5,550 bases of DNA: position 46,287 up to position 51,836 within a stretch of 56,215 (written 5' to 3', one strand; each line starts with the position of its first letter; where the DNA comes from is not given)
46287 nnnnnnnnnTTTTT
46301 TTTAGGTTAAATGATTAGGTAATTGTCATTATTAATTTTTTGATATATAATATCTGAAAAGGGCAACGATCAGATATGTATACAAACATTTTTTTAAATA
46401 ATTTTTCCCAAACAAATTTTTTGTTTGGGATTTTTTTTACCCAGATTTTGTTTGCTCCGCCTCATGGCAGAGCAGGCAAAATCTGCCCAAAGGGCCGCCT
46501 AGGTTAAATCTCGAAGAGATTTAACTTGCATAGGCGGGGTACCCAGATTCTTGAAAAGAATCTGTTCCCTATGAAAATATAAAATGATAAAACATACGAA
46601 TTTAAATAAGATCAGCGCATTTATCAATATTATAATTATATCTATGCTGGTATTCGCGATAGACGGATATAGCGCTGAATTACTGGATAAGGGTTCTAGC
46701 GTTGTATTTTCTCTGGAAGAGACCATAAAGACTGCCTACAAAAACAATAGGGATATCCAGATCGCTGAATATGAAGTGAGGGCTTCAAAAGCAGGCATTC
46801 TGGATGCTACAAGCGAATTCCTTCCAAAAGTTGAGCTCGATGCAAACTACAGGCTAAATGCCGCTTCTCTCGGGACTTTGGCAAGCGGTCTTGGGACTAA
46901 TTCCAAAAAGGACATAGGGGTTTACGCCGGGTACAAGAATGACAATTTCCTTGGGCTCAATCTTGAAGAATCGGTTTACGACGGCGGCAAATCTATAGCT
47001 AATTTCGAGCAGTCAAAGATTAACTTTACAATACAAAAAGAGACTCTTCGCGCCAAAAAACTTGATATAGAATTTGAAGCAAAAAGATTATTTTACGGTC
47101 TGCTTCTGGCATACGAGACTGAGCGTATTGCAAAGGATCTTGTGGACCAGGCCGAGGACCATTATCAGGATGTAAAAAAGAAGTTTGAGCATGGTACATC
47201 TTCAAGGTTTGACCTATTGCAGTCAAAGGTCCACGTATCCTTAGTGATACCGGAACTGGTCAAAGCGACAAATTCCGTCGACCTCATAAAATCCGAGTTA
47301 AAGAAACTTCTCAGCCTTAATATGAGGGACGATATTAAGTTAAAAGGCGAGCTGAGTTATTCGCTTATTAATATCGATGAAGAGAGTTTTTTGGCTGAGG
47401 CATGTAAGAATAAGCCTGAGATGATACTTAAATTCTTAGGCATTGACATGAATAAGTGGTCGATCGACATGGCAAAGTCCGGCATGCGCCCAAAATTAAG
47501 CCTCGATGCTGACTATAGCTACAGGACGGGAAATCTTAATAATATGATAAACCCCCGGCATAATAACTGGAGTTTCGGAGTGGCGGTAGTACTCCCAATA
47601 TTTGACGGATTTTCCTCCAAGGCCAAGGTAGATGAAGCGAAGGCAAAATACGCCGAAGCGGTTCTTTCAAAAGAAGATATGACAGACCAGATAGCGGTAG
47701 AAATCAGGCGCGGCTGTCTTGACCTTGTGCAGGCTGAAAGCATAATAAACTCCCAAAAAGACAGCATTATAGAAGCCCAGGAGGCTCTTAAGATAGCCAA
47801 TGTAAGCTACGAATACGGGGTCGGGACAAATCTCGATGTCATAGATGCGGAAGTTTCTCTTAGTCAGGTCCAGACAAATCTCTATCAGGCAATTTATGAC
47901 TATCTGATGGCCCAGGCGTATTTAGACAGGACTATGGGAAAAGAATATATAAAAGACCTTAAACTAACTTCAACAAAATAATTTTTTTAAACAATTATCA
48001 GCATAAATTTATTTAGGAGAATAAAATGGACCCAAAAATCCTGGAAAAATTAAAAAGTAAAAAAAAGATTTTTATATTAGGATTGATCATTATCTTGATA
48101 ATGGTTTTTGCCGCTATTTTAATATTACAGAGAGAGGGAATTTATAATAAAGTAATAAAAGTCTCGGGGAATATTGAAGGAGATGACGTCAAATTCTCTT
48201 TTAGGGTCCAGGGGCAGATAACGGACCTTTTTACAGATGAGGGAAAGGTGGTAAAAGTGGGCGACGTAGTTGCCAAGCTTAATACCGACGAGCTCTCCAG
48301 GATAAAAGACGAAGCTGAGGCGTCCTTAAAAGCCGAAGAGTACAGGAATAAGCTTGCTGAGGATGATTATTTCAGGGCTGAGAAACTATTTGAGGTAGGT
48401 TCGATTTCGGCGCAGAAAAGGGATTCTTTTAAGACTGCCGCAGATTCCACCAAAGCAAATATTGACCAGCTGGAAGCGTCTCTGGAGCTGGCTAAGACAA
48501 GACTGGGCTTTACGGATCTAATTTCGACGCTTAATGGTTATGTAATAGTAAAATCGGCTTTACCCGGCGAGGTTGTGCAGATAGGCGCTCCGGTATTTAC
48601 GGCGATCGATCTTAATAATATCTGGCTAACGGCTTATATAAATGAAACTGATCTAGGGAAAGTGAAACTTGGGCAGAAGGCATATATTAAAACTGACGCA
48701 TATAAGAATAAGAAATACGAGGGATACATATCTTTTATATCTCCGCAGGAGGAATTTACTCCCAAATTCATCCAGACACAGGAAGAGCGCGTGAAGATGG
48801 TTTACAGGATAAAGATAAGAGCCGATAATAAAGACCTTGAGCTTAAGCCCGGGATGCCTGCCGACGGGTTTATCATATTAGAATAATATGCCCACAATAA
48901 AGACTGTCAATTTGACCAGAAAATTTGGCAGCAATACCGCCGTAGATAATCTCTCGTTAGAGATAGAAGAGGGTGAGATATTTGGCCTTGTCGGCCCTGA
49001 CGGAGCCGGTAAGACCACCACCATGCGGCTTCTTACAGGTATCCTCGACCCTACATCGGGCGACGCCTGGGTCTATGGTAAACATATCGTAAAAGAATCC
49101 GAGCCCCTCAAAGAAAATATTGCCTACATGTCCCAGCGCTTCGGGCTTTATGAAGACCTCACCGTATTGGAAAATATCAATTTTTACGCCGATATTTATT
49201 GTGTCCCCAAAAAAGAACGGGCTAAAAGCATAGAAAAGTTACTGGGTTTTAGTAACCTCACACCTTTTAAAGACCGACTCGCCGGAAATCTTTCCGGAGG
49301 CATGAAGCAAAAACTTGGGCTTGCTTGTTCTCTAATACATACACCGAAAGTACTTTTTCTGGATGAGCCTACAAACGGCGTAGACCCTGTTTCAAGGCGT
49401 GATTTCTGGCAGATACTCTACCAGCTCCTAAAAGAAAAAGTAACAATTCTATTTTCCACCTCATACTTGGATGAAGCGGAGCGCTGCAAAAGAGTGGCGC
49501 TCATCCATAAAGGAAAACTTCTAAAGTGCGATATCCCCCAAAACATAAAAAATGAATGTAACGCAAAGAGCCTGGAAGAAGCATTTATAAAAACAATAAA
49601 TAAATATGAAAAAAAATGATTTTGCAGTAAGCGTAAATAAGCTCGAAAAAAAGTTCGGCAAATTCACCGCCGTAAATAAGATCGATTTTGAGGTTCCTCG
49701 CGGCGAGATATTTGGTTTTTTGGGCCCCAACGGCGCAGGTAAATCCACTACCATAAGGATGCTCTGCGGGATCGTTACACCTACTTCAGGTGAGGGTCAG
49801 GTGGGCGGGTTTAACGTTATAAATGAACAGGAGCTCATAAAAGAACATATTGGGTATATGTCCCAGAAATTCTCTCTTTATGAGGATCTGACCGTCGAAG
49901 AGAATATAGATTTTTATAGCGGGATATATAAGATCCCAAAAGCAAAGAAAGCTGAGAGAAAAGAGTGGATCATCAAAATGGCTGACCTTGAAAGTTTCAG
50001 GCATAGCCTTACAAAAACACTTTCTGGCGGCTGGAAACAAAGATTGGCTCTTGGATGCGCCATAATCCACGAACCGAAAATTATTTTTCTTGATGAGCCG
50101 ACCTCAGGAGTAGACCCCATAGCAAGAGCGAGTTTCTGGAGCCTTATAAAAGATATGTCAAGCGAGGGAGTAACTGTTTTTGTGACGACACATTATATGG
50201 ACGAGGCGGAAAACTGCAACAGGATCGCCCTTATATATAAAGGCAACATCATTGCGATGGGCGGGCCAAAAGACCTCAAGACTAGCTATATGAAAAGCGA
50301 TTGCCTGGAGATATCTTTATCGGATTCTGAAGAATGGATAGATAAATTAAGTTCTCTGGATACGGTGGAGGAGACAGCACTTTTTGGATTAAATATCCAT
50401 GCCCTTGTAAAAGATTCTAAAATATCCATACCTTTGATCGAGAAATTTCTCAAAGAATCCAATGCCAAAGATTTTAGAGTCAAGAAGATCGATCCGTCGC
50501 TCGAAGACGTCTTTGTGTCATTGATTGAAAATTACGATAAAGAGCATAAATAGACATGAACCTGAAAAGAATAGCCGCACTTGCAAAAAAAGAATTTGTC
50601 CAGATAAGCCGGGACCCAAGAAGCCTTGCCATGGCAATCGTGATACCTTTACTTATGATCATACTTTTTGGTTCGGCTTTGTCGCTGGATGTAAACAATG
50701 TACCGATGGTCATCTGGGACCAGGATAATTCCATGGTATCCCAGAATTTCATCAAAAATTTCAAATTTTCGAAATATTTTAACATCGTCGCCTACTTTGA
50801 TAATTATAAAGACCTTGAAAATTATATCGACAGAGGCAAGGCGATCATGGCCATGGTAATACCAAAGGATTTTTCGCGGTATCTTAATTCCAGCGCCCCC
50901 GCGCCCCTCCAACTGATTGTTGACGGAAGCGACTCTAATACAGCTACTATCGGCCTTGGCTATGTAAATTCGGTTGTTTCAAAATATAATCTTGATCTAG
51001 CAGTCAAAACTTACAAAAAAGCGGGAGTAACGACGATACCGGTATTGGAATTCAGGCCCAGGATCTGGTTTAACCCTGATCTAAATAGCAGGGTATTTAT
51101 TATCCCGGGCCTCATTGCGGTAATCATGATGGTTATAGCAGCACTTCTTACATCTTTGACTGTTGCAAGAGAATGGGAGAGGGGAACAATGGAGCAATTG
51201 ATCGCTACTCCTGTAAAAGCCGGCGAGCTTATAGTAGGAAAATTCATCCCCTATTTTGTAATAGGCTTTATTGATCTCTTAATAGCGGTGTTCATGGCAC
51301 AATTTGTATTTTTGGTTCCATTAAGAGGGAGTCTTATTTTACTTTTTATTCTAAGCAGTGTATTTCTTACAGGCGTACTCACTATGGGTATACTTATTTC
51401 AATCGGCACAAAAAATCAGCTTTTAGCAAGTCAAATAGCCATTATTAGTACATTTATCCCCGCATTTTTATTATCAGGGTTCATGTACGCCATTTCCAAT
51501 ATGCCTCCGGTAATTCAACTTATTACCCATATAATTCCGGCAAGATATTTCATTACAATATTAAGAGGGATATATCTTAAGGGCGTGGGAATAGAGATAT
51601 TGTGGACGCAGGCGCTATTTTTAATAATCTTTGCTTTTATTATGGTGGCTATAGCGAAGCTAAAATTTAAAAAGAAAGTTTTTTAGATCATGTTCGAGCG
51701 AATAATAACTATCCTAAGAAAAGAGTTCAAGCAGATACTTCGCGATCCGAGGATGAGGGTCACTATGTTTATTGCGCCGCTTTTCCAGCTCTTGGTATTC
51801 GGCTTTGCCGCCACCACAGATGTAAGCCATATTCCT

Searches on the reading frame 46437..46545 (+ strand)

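Call 80: search_protein_families(library=pfam, proteins=[L303:2155-3639:+, L303:3983-5533:-, L296:3-698:+, L296:1049-1564:+], max_evalue=0.001)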
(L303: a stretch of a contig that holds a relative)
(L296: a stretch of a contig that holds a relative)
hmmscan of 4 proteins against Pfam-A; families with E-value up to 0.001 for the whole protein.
L303:2155-3639:+ (494 aa): 2 families
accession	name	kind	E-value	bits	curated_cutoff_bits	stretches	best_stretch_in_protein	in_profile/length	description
PF13231.12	PMT_2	-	7.2e-10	39.7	26.1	1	67-223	2-155/160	Dolichyl-phosphate-mannose-protein mannosyltransferase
PF02366.24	PMT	-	9.7e-05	22.5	22.7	1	77-201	73-196/245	Dolichyl-phosphate-mannose-protein mannosyltransferase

L303:3983-5533:- (516 aa): 13 families
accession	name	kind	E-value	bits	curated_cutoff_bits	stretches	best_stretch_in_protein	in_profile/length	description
PF01078.27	Mg_chelatase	-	2.6e-97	324.7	20.3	1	199-405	1-206/207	Magnesium chelatase, subunit ChlI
PF13541.12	ChlI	-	1.5e-46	157.7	27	1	27-148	2-121/121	Subunit ChlI of Mg-chelatase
PF13335.12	Mg_chelatase_C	-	4.7e-31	107.7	26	1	413-508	2-94/94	Magnesium chelatase, subunit ChlI C-terminal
PF07728.20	AAA_5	-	4.8e-11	43.2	22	1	222-359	1-125/139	AAA domain (dynein-related subfamily)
PF00493.29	MCM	-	1.1e-07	31.7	23.3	1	297-367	113-182/224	MCM P-loop domain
PF05496.18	RuvB_N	-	7.7e-06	26.2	27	0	200-238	6-51/159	Holliday junction DNA helicase RuvB P-loop domain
PF05362.19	Lon_C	-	1.8e-05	24.9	21.1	1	52-171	75-200/205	Lon protease (S16) C-terminal proteolytic domain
PF00158.32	Sigma54_activat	-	3.6e-05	23.9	20.2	1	209-335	11-123/168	Sigma-54 interaction domain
PF20030.5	bpMoxR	-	4.8e-05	23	27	0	209-249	20-60/205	MoxR domain in the MoxR-vWA-beta-propeller ternary systems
PF13401.12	AAA_22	-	0.00021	22.1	27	0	220-245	5-30/130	AAA domain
PF00004.35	AAA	-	0.00025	21.9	21.2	0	223-244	1-22/131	ATPase family associated with various cellular activities (AAA)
PF14532.12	Sigma54_activ_2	-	0.00042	21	25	0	208-240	9-41/138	Sigma-54 interaction domain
PF13191.12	AAA_16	-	0.00066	20.7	32.6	0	215-245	18-49/167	AAA ATPase domain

L296:3-698:+ (231 aa): 2 families
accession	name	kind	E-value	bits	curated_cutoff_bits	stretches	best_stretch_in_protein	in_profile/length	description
PF06764.17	DUF1223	-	3.5e-54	184.4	30.7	1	13-216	1-202/202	Protein of unknown function (DUF1223)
PF11551.14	Omp28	-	0.00072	19.9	34.9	0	107-221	32-157/171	Outer membrane protein Omp28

L296:1049-1564:+ (171 aa): 1 family
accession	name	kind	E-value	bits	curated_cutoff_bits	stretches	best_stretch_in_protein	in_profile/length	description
PF00462.30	Glutaredoxin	-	7.5e-05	23.3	22.9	1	99-156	1-60/60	Glutaredoxin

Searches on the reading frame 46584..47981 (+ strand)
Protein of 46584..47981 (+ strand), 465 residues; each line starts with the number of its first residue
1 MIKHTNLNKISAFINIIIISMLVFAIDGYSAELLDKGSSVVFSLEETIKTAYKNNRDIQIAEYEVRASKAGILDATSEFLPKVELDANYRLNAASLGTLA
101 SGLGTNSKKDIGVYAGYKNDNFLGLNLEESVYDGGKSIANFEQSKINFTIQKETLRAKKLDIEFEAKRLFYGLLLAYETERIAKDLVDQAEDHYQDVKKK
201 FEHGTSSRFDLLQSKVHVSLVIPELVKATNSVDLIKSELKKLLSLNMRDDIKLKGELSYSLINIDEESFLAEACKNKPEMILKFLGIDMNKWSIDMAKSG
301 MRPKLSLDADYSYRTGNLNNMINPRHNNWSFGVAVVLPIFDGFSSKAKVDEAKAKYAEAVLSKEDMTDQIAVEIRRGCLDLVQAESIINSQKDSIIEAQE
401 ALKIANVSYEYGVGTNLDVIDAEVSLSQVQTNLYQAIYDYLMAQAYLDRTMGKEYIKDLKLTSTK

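Call 10: search_protein_families(library=pfam, proteins=[window:46584-47981:+])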
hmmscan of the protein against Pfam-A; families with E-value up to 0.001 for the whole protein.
window:46584-47981:+ (465 aa): 1 family
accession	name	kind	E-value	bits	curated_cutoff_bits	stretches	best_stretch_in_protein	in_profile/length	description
PF02321.23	OEP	-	2.6e-65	220.2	22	2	268-452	3-187/187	Outer membrane efflux protein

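Call 18: find_encoding_contigs(protein=window:46584-47981:+, flank=3000, max_places=10)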
Protein window:46584-47981:+ (465 aa): 1 contig read that carries it; 1 place shown.
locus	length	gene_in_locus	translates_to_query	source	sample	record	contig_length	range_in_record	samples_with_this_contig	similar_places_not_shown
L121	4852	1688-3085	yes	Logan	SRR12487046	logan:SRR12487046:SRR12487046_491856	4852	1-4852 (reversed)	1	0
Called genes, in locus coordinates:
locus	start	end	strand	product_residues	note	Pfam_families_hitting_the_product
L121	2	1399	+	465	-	?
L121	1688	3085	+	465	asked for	PF02321:OEP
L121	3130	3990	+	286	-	PF25973:BSH_CzcB (weak), PF25881:HH_YBHG (faint), PF25876:HH_MFP_RND (weak), PF25954:Beta-barrel_RND_2 (weak), PF25990:Beta-barrel_YknX, PF26002:Beta-barrel_AprE (weak)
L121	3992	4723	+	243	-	PF00005:ABC_tran, PF13304:AAA_21 (weak)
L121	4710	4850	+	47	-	?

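Call 19: find_homologous_proteins(query=window:46584-47981:+)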
Query window:46584-47981:+ (465 aa): 760 proteins with E <= 0.001 among 8000 candidates; the best 120 are listed.
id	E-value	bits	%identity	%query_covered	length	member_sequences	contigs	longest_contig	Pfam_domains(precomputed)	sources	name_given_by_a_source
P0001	3.9e-295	996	100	100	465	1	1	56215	PF02321.24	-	-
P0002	1.5e-161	556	61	90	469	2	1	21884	PF02321.24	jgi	jgi:outer membrane protein TolC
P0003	2.0e-161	556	61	91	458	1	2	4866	PF02321.24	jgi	jgi:outer membrane protein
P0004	1.5e-160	553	59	95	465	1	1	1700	PF02321.24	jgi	jgi:outer membrane protein TolC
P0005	7.0e-160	551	59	96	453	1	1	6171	PF02321.24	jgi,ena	-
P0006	7.3e-160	551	57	96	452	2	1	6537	PF02321.24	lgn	-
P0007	1.9e-159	549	57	98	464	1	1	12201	PF02321.24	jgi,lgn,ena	-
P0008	4.7e-159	548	57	96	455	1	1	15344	PF02321.24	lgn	-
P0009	1.2e-158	547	57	96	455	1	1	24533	PF02321.24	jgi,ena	-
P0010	2.1e-158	546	60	91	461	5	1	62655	PF02321.24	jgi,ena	-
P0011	5.5e-158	545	57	99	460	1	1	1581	PF02321.24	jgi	jgi:outer membrane protein TolC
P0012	7.4e-158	544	60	90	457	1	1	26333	PF02321.24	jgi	-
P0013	2.5e-157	543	59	96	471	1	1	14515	PF02321.24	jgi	-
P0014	2.7e-157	542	56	96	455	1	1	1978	PF02321.24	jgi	-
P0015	3.8e-157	542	58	91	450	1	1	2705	PF02321.24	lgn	-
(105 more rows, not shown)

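Call 22: find_related_loci(query=A3, collection=genome_contigs, flank=10000)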
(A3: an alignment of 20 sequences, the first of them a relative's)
Query A3 (465 aa) in genome_contigs; peptide patterns used: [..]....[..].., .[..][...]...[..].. (x = any residue, [..] = any of these).
184 stretches matched a pattern; 140 encode a relative of the query (tblastn E <= 1e-3); the best 80 are kept; 80 distinct loci.
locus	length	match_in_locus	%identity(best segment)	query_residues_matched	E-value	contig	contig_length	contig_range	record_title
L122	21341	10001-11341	59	9-457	1e-167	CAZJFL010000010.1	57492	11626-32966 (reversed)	MAG TPA_asm: uncultured Planctomycetales bacterium isolate SRP178699_co1_171 genome assembly, contig: NODE_452_length_57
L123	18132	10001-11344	56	2-452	5e-165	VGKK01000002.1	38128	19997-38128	MAG: Candidatus Omnitrophota bacterium isolate M_DeepCast_400m_m2_183 M_DeepCast_400m_m2_183_Ga0194112_10001198, whole g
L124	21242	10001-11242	59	37-453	3e-162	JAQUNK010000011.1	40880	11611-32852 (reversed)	MAG: Candidatus Omnitrophota bacterium isolate STD1_176 NODE_1875_length_40880_cov_6.817044_Sandtown_D1, whole genome sh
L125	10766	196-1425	58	42-456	3e-161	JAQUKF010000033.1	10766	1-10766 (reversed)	MAG: Candidatus Omnitrophota bacterium isolate STD1_100 NODE_17274_length_10766_cov_7.449008_Sandtown_D1, whole genome s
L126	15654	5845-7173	56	14-458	5e-161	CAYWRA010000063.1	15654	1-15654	MAG TPA_asm: uncultured bacterium isolate binchicken_co261_19 genome assembly, contig: NODE_202_length_15654_cov_6.15943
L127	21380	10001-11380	54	7-460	1e-160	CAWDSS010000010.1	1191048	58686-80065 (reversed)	MAG: Candidatus Omnitrophota bacterium isolate MFD03726.bin.2.139 genome assembly, contig: contig_50884, whole genome sh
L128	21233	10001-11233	59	42-456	9e-161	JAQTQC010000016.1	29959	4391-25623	MAG: Candidatus Omnitrophota bacterium isolate STB_130 NODE_3272_length_29959_cov_13.109245_Sandtown_B, whole genome sho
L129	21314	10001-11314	57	15-456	1e-160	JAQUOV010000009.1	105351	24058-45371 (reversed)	MAG: Candidatus Omnitrophota bacterium isolate STD1_209 NODE_387_length_105351_cov_10.035467_Sandtown_D1, whole genome s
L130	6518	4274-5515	58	42-459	1e-161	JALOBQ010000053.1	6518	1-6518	MAG: Candidatus Omnitrophota bacterium isolate SO_2017_LW3 bin 3 NODE_41653_length_6518_cov_2.303708_LW162_2017, whole g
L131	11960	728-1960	59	42-456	6e-160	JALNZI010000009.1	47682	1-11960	MAG: Candidatus Omnitrophota bacterium isolate SO_2017_LW1 bin 10 NODE_426_length_47682_cov_1.235517_LW64-88_2017, whole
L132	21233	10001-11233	58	42-456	1e-159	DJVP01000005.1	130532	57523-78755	MAG TPA_asm: Candidatus Omnitrophica bacterium UBA6253 UBA6253_contig_29690, whole genome shotgun sequence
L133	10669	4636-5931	56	17-456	1e-159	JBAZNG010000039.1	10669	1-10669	MAG: Candidatus Omnitrophota bacterium isolate SO_2017_LW4_61 scaffold_11934_c1_LW137-91_2017, whole genome shotgun sequ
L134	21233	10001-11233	57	42-456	2e-159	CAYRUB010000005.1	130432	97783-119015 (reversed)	MAG TPA_asm: uncultured Planctomycetales bacterium isolate binchicken_co220_28 genome assembly, contig: NODE_37_length_1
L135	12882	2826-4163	54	14-460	2e-159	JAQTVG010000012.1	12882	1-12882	MAG: Candidatus Omnitrophota bacterium isolate STB_82 NODE_12088_length_12882_cov_2.442336_Sandtown_B, whole genome shot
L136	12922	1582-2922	55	2-455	3e-159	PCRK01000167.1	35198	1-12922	MAG: Candidatus Omnitrophica bacterium CG23_combo_of_CG06-09_8_20_14_all_41_10 CG23_scaffold_212_c, whole genome shotgun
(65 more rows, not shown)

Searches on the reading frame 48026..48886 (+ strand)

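Call 10: search_protein_families(library=pfam, proteins=[window:48026-48886:+])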
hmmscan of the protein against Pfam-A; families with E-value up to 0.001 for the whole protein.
window:48026-48886:+ (286 aa): 3 families
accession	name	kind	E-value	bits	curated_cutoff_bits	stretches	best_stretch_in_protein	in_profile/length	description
PF16576.10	HlyD_D23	-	8.3e-25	87.8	30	1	42-278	4-213/214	Barrel-sandwich domain of CusB or HlyD membrane-fusion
PF13437.12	HlyD_3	-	2.4e-16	60.8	22.2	1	173-276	10-106/106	HlyD family secretion protein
PF12700.13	HlyD_2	-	4.7e-06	26.1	25.1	1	146-257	217-322/416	HlyD family secretion protein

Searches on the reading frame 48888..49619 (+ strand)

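Call 10: search_protein_families(library=pfam, proteins=[window:48888-49619:+])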
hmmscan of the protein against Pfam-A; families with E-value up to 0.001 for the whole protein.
window:48888-49619:+ (243 aa): 2 families
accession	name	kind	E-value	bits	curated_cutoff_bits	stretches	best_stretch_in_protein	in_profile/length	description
PF00005.33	ABC_tran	-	3.3e-32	112.4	25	1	20-163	2-137/137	ABC transporter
PF13304.12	AAA_21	-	2.9e-10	41.1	27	1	130-191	233-297/304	AAA domain, putative AbiEii toxin, Type IV TA system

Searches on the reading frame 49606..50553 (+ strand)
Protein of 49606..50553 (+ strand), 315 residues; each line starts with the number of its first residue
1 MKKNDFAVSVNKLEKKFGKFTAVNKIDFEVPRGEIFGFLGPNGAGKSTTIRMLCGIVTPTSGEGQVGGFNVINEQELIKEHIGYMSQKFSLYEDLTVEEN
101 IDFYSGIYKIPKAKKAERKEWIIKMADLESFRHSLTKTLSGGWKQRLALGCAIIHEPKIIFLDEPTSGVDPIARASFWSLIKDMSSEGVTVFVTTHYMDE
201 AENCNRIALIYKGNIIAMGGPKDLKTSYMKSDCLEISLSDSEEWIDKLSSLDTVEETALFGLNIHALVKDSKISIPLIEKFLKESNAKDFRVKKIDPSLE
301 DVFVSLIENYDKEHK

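Call 10: search_protein_families(library=pfam, proteins=[window:49606-50553:+])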
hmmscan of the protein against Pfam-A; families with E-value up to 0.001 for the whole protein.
window:49606-50553:+ (315 aa): 3 families
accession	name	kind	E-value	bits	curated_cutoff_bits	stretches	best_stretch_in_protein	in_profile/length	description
PF00005.33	ABC_tran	-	8.5e-32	111.1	25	1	24-167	2-137/137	ABC transporter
PF13304.12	AAA_21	-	1.3e-09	39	27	1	146-196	244-298/304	AAA domain, putative AbiEii toxin, Type IV TA system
PF13476.12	AAA_23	-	1.3e-05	26.3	27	1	16-89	6-79/201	AAA domain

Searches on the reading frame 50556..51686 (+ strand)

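Call 10: search_protein_families(library=pfam, proteins=[window:50556-51686:+])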
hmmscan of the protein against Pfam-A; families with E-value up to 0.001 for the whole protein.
window:50556-51686:+ (376 aa): 4 families
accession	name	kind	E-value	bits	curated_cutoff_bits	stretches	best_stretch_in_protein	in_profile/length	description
PF12698.13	ABC2_membrane_3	-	2.8e-50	171.8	31.6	1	22-367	2-345/347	ABC-2 family transporter protein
PF01061.29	ABC2_membrane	-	2.7e-23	83.1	26.9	1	179-340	47-210/211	ABC-2 type transporter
PF12679.13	ABC2_membrane_2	-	2.1e-18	67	27.2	1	8-374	2-281/283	ABC-2 family transporter protein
PF12730.13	ABC2_membrane_4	-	3.2e-05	24.4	27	1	187-300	56-177/179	ABC-2 family transporter protein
